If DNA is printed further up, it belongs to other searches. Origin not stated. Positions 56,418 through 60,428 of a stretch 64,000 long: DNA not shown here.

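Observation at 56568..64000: Two adjacent giant tail-fibre-like genes, the second truncated by the window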

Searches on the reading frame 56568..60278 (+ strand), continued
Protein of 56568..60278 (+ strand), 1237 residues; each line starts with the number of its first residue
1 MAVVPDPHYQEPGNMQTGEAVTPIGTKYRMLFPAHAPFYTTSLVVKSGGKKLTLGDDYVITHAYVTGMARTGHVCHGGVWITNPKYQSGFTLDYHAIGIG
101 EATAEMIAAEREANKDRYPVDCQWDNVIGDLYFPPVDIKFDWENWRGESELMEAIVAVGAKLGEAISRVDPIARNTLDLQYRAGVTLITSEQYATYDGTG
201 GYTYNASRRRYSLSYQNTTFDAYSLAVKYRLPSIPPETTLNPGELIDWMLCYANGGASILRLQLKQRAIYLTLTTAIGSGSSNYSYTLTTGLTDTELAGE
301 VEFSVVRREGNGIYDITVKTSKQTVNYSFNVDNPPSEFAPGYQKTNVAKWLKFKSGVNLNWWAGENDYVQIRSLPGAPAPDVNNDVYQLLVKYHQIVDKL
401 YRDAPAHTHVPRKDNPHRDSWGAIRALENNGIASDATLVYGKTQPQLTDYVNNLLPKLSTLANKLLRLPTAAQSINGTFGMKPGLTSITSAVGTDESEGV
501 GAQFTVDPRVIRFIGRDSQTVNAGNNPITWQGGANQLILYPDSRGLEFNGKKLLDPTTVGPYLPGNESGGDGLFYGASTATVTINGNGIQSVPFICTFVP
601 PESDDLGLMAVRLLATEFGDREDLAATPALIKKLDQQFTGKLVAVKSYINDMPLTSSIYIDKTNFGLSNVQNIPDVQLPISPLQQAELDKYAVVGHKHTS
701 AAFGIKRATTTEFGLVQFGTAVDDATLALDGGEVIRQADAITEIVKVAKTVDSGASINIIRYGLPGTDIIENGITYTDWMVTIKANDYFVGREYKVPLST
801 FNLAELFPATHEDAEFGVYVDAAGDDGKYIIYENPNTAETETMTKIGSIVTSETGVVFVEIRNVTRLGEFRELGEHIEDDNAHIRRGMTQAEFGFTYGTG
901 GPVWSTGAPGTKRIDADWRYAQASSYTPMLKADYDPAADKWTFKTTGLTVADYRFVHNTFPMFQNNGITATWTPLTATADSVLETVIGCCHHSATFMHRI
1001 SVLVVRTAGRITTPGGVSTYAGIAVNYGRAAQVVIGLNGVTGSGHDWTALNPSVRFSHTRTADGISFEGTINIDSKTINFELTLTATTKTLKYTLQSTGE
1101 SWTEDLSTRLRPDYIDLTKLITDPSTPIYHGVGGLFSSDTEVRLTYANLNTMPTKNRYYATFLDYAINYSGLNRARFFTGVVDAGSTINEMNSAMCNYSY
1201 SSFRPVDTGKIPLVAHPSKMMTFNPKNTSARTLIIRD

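Call 34: search_dna_similar(query=window:56568-60278:+, collection=phages, mode=protein, rows=spread, max_rows=40, max_evalue=0.001)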
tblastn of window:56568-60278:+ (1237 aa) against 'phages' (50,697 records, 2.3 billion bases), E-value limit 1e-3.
Records with a match: 135; places in all: 169; records where one place covers at least 80% of the query: 53.
Best place of each record, by identity: 95-99% 23; 60-80% 6; <60% 106.
By first word of the organism name: Pseudomonas 54; Erwinia 35; Salmonella 33; Klebsiella 4; Escherichia 2; Cronobacter 2; Vibrio 2; Enterobacteria 1; Proteus 1; Burkholderia 1.
By host as written in the record: - 32; Pseudomonas aeruginosa 27; Erwinia amylovora ATCC 29780 18; Erwinia amylovora 16; Pseudomonas aeruginosa PAO1 7; Salmonella enterica 4; Salmonella sp. 2; Escherichia coli 2; and 22 more.
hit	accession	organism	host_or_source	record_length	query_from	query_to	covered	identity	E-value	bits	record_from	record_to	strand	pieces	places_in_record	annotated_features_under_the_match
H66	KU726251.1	Enterobacteria phage SEGD1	Salmonella enterica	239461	1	1237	100%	98.7%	0e+0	2471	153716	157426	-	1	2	hypothetical protein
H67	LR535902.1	Salmonella phage SPFM4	-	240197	1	1237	100%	98.4%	0e+0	2459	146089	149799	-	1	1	hypothetical protein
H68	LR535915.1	Salmonella phage SPFM16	-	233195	1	1237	100%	98.4%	0e+0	2459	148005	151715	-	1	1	hypothetical protein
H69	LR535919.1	Salmonella phage SPFM21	-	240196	1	1237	100%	98.4%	0e+0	2459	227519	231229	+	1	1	hypothetical protein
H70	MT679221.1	Proteus phage 7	Proteus mirabilis 3b10_21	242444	1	1237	100%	98.2%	0e+0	2453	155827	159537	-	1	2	hypothetical protein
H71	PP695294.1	Salmonella phage 1252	Salmonella enterica subsp. enterica ...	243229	1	1237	100%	97.8%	0e+0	2446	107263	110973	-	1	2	hypothetical protein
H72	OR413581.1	Salmonella phage SPLA3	Salmonella enterica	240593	1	1237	100%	97.5%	0e+0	2439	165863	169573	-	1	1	virion structural protein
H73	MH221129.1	Salmonella phage SPAsTU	Salmonella enterica serovar Paratyphi A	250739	1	1237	100%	61.7%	0e+0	1503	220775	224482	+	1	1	hypothetical protein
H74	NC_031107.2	Erwinia phage vB_EamM_Asesino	Erwinia amylovora ATCC 29780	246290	1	1237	90%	56.2%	0e+0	1240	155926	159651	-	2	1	virion structural protein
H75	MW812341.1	Erwinia phage pEa_SNUABM_9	Erwinia amylovora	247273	1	1179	95%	42.4%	0e+0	901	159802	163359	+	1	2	hypothetical protein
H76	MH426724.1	Erwinia phage Wellington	Erwinia amylovora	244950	1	1182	96%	39.3%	0e+0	736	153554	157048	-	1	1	putative membrane protein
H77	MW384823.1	Erwinia phage pEa_SNUABM_43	Erwinia amylovora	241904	1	1197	97%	38.7%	0e+0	948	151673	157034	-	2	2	hypothetical protein (x2)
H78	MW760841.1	Erwinia phage pEa_SNUABM_8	Erwinia amylovora TS3128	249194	1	1180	95%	39.1%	0e+0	966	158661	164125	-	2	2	hypothetical protein (x2)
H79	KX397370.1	Erwinia phage Machina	Erwinia amylovora ATCC 29780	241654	1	1197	84%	40.3%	0e+0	947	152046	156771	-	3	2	putative virion structural protein (x2)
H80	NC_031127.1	Erwinia phage vB_EamM_Huxley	Erwinia amylovora ATCC 29780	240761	1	1197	84%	40.3%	0e+0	946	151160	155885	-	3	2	virion structural protein (x2)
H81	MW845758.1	Erwinia phage pEa_SNUABM_11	Erwinia amylovora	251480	1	1182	96%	34.8%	0e+0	781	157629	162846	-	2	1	hypothetical protein (x2)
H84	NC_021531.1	Cronobacter phage CR5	Cronobacter sakazakii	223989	1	896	72%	29.9%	2e-124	492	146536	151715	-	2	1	virion structural protein (x2)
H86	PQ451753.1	Vibrio phage pVp-JHP1101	Vibrio parahaemolyticus SNUVpS-1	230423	6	883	46%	29.9%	7e-19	241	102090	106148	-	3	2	putative tail fiber protein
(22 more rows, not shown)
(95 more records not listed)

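Call 36: get_annotated_region(hit=H73, flank=11000)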
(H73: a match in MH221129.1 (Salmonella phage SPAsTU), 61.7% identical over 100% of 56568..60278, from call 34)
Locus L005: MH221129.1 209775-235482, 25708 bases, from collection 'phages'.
description: Salmonella phage SPAsTU, complete genome.
organism: Salmonella phage SPAsTU (NCBI taxid 2136797)
taxonomy: Viruses; Duplodnaviria; Heunggongvirae; Uroviricota; Caudoviricetes; Seoulvirus
host: Salmonella enterica serovar Paratyphi A; source: sewage water from AIMST University; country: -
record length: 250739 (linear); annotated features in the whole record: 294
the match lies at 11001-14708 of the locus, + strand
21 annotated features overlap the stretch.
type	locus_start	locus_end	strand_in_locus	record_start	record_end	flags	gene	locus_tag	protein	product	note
CDS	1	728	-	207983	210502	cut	-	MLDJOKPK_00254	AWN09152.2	putative SMC domain-containing protein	-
CDS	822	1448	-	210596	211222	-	-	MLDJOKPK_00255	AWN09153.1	hypothetical protein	-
CDS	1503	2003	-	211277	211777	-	-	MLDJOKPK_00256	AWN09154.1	hypothetical protein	-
CDS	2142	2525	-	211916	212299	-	-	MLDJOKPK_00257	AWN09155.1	hypothetical protein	-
CDS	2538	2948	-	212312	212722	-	-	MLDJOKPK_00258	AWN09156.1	hypothetical protein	-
CDS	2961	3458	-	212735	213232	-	-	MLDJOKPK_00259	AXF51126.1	hypothetical protein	-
CDS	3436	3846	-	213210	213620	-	-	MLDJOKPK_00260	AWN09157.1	hypothetical protein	-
CDS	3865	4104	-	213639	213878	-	-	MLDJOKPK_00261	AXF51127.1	hypothetical protein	-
CDS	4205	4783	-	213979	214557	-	-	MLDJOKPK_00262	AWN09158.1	hypothetical protein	-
CDS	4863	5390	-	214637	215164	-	-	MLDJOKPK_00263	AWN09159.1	hypothetical protein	-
CDS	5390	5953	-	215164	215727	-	-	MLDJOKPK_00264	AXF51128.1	hypothetical protein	-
CDS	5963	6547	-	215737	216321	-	-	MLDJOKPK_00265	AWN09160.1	hypothetical protein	-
CDS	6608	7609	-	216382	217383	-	-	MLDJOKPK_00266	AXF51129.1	hypothetical protein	-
CDS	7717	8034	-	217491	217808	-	-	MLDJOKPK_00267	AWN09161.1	hypothetical protein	-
CDS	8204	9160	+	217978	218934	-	-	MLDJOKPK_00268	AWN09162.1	putative structural protein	-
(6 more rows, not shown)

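Call 37: get_annotated_region(hit=H74, flank=11000)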
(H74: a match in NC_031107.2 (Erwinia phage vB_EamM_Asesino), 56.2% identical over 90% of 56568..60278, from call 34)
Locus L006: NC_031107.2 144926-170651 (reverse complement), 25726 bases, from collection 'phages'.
description: Erwinia phage vB_EamM_Asesino, complete genome.
organism: Erwinia phage vB_EamM_Asesino (NCBI taxid 1883370)
taxonomy: Viruses; Duplodnaviria; Heunggongvirae; Uroviricota; Caudoviricetes; Erskinevirus; Erskinevirus asesino
host: Erwinia amylovora ATCC 29780; source: branches and blossoms; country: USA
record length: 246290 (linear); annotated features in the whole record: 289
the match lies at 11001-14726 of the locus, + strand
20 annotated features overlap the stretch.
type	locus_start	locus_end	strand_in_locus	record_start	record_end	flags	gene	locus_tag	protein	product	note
CDS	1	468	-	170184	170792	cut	-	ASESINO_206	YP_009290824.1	hypothetical protein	gp206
CDS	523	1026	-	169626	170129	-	-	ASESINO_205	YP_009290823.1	hypothetical protein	gp205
CDS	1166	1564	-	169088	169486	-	-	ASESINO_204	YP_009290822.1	hypothetical protein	gp204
CDS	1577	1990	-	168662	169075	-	-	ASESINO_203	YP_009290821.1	hypothetical protein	gp203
CDS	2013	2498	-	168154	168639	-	-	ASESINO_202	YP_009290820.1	hypothetical protein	gp202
CDS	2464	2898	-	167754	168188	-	-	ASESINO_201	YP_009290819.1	hypothetical protein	gp201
CDS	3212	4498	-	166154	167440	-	-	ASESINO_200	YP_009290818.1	hypothetical protein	gp200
CDS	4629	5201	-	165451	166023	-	-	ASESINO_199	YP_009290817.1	hypothetical protein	gp199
CDS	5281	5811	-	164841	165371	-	-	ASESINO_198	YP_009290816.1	hypothetical protein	gp198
CDS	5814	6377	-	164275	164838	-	-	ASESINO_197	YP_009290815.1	hypothetical protein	gp197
CDS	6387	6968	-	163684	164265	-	-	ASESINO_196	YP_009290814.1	hypothetical protein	gp196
CDS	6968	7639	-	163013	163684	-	-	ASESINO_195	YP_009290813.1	hypothetical protein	gp195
CDS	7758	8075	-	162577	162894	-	-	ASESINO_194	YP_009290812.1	hypothetical protein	gp194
CDS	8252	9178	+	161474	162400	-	-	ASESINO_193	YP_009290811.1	baseplate assembly protein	gp193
CDS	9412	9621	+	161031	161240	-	-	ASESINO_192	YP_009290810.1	hypothetical protein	gp192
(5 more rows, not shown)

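Call 38: get_annotated_region(hit=H84, flank=9000)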
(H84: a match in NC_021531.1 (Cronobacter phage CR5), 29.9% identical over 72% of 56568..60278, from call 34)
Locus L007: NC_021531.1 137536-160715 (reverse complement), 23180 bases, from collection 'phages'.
description: Cronobacter phage CR5, complete genome.
organism: Cronobacter phage CR5 (NCBI taxid 1195085)
taxonomy: Viruses; Duplodnaviria; Heunggongvirae; Uroviricota; Caudoviricetes; Derbicusvirus
host: Cronobacter sakazakii; source: -; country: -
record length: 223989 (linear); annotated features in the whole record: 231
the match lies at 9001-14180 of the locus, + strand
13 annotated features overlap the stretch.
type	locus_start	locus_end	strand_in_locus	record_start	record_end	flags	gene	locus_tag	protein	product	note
CDS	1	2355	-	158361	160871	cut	-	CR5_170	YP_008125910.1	putative SMC domain-containing protein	-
CDS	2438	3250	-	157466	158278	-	-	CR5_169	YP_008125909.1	hypothetical protein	-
CDS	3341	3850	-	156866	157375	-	-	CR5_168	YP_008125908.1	hypothetical protein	-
CDS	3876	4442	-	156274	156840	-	-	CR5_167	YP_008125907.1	hypothetical protein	-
CDS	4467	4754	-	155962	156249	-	-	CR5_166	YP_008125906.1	hypothetical protein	-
CDS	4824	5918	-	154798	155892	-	-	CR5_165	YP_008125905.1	hypothetical protein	-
CDS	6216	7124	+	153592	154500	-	-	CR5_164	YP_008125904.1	baseplate assembly protein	-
CDS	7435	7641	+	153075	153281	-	-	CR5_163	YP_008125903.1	hypothetical protein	-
CDS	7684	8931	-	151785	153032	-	-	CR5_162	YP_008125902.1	hypothetical protein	-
CDS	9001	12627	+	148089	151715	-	-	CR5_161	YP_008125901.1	virion structural protein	-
CDS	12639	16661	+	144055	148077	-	-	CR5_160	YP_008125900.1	virion structural protein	-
CDS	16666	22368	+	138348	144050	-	-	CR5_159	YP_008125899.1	hypothetical protein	-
CDS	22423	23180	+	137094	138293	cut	-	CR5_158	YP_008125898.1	virion structural protein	-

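Call 39: get_annotated_region(hit=H86, flank=9000)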
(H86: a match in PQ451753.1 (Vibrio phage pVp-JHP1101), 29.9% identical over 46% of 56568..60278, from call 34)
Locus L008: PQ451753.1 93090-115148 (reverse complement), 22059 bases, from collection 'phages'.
description: Vibrio phage pVp-JHP1101, complete genome.
organism: Vibrio phage pVp-JHP1101 (NCBI taxid 3374749)
taxonomy: Viruses
host: Vibrio parahaemolyticus SNUVpS-1; source: sea water; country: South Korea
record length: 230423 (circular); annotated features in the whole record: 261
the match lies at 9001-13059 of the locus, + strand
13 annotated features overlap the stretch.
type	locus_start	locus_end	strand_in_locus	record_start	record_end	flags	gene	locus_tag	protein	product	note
CDS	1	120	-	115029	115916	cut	-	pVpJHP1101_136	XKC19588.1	lytic transglycosylase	-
CDS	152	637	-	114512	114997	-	-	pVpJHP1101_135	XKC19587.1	hypothetical protein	-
CDS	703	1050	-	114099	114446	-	-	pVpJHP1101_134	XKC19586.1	putative Appr-1-p processing protein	-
CDS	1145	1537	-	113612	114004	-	-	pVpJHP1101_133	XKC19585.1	hypothetical protein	-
CDS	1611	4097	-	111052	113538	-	-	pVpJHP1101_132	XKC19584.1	putative SMC domain-containing protein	-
CDS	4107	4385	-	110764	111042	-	-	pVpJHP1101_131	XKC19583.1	hypothetical protein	-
CDS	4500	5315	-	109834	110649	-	-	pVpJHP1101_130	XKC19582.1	hypothetical protein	-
CDS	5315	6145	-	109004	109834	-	-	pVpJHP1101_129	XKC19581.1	methyl-directed repair DNA adenine methylase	-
CDS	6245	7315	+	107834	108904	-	-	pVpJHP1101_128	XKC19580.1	putative virion structural protein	-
CDS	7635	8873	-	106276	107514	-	-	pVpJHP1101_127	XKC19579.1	putative virion structural protein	-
CDS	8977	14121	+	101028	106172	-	-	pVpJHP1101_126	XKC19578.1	putative tail fiber protein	-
CDS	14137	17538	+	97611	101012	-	-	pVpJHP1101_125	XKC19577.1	putative tail tip protein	-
CDS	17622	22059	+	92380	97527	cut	-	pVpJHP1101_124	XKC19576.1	putative membrane protein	-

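Call 40: get_annotated_region(hit=H75, flank=11000)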
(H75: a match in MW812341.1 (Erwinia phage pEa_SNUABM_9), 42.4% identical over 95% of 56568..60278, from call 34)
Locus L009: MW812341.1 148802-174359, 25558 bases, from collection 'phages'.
description: Erwinia phage pEa_SNUABM_9, complete genome.
organism: Erwinia phage pEa_SNUABM_9 (NCBI taxid 2835897)
taxonomy: Viruses; Duplodnaviria; Heunggongvirae; Uroviricota; Caudoviricetes; Machinavirus
host: Erwinia amylovora; source: stream water; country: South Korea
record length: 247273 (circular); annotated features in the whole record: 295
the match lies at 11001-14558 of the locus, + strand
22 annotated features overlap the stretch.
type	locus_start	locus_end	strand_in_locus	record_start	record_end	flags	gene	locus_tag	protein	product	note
CDS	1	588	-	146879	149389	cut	-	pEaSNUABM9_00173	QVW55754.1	hypothetical protein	-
CDS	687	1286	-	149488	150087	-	-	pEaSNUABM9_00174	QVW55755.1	hypothetical protein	-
CDS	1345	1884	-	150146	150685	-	-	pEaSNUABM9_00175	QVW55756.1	hypothetical protein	-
CDS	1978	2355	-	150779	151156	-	-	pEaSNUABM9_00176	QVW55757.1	hypothetical protein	-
CDS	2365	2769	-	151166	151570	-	-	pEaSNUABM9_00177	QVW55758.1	hypothetical protein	-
CDS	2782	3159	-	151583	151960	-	-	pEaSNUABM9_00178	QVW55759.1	hypothetical protein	-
CDS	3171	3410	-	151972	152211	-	-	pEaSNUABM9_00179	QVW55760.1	hypothetical protein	-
CDS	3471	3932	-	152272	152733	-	-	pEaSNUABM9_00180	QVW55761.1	hypothetical protein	-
CDS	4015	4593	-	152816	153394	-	-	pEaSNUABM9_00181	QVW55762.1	hypothetical protein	-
CDS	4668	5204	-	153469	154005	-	-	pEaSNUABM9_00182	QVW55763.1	hypothetical protein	-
CDS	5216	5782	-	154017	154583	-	-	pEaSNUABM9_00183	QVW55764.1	hypothetical protein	-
CDS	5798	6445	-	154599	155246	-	-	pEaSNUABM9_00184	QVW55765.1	hypothetical protein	-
CDS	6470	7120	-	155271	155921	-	-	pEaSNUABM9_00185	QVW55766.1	hypothetical protein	-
CDS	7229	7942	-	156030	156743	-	-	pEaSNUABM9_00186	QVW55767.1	hypothetical protein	-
CDS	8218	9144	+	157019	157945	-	-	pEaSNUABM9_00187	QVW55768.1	hypothetical protein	-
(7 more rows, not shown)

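Call 41: get_annotated_region(hit=H76, flank=11000)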
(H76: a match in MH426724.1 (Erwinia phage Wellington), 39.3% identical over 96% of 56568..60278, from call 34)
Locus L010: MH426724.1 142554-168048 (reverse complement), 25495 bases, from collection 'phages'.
description: Erwinia phage Wellington, complete genome.
organism: Erwinia phage Wellington (NCBI taxid 2267653)
taxonomy: Viruses; Duplodnaviria; Heunggongvirae; Uroviricota; Caudoviricetes; Wellingtonvirus; Wellingtonvirus wellington
host: Erwinia amylovora; source: -; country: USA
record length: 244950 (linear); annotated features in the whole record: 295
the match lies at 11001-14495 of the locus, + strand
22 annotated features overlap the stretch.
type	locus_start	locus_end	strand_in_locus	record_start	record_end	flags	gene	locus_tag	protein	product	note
CDS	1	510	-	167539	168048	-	-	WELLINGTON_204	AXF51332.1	hypothetical protein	gp204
CDS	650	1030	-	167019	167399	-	-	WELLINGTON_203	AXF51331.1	hypothetical protein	gp203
CDS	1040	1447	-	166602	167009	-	-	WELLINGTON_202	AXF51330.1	hypothetical protein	gp202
CDS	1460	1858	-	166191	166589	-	-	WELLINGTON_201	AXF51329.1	hypothetical protein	gp201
CDS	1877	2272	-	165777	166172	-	-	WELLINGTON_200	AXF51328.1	hypothetical protein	gp200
CDS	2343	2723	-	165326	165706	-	-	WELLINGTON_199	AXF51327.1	hypothetical protein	gp199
CDS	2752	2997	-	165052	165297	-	-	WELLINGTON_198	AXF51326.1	hypothetical protein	gp198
CDS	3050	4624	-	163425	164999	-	-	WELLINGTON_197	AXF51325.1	hypothetical protein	gp197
CDS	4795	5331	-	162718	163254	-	-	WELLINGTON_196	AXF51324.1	hypothetical protein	gp196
CDS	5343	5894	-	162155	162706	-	-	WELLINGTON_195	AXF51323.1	hypothetical protein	gp195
CDS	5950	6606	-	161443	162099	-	-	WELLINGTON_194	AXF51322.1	hypothetical protein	gp194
CDS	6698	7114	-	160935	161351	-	-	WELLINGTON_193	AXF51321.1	hypothetical protein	gp193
CDS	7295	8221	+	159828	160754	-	-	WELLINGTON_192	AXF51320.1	putative structural protein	gp192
CDS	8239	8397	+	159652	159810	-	-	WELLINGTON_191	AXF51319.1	hypothetical protein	gp191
CDS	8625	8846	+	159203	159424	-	-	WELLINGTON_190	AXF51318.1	putative multiple stress resistance protein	gp190; putative multiple stress resistance protein BhsA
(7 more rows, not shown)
